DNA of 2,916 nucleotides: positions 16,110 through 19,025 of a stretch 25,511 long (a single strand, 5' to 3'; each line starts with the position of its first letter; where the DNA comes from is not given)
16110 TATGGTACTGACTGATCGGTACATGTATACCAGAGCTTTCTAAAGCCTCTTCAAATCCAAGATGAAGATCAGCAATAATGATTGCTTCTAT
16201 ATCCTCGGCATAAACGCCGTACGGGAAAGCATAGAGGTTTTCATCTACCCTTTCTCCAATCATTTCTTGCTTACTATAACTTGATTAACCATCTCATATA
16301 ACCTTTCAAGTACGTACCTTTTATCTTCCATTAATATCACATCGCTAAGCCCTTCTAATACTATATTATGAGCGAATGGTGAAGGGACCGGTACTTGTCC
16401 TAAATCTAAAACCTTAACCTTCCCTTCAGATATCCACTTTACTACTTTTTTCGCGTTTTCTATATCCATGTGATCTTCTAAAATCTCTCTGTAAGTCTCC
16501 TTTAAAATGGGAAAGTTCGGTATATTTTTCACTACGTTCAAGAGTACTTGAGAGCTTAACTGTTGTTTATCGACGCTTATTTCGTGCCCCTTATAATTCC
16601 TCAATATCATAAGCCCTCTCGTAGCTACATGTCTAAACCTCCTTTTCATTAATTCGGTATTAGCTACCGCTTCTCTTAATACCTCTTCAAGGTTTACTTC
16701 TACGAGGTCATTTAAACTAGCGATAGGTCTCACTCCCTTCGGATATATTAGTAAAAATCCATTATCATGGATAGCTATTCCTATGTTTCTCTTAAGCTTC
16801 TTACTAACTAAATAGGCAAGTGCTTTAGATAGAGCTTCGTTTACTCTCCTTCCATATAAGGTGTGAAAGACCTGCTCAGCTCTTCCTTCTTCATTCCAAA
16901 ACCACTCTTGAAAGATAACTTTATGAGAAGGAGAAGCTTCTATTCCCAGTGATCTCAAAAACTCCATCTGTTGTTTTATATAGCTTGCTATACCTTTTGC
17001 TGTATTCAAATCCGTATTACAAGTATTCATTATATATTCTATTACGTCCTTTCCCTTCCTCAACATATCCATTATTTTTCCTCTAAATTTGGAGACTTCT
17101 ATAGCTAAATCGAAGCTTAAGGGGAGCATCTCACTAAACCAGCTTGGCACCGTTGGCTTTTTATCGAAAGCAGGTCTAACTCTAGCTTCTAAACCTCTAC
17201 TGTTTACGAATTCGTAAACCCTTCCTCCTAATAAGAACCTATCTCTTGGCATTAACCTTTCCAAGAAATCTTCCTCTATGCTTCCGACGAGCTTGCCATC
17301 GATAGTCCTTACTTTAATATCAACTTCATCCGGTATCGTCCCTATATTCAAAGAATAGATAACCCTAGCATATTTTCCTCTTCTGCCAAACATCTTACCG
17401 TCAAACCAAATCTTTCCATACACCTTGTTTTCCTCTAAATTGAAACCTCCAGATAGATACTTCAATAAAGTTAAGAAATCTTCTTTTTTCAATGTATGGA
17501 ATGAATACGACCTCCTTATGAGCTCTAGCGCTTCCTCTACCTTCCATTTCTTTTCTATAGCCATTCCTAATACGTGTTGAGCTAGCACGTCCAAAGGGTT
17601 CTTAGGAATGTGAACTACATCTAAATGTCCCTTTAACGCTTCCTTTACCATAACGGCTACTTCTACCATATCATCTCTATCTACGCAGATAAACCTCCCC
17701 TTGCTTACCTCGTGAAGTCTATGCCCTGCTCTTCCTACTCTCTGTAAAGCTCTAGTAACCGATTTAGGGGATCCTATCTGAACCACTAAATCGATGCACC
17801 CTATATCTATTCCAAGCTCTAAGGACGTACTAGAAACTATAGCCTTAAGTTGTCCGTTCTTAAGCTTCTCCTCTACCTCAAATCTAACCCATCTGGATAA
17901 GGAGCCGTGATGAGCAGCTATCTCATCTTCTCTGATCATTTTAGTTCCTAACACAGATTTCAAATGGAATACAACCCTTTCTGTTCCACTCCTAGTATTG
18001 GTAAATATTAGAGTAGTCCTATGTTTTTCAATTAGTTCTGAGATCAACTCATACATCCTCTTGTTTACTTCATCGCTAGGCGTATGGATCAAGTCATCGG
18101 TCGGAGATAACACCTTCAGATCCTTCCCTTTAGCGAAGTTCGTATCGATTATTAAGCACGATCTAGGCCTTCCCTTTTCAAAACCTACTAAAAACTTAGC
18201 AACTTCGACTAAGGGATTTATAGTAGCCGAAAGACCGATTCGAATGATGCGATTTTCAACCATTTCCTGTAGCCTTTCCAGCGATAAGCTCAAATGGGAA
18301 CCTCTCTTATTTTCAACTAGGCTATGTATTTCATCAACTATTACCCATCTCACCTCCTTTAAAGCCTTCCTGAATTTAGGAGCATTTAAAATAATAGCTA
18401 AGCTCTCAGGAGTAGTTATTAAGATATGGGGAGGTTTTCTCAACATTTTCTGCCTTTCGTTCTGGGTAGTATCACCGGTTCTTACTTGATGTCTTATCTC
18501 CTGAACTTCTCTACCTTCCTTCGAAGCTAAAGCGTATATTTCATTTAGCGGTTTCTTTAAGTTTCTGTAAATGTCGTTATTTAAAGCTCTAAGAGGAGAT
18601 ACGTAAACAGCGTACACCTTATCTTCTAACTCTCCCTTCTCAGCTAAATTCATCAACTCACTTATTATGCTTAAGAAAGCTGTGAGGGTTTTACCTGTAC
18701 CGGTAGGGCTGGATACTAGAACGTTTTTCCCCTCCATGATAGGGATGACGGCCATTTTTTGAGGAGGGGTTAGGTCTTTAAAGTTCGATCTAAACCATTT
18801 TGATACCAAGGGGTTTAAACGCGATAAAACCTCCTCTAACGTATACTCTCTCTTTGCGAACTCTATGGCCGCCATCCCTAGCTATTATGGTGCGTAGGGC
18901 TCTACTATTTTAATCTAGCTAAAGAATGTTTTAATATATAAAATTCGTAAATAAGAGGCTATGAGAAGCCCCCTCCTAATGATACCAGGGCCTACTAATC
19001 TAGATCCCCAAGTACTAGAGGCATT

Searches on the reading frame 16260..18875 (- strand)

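Call 56: search_protein_families(library=pfam, proteins=[window:16260-18875:-], max_evalue=0.001)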
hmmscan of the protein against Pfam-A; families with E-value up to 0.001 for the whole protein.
window:16260-18875:- (871 aa): 5 families
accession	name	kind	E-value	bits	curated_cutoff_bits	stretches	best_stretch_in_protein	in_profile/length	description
PF08494.16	DEAD_assoc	-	1.4e-56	191.8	23.5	1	649-835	2-191/191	DEAD/H associated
PF00270.35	DEAD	-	5.1e-36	124.4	26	1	36-220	1-161/167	DEAD/DEAH box helicase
PF19306.5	WH_Lhr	-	3e-35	121.5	27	1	415-574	5-166/168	Large helicase-related protein, winged helix domain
PF00271.37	Helicase_C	-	1.6e-18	67.4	23.5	1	276-384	4-107/110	Helicase conserved C-terminal domain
PF04851.21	ResIII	-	2.7e-11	44.1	22.5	1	35-220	4-163/164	Type III restriction enzyme, res subunit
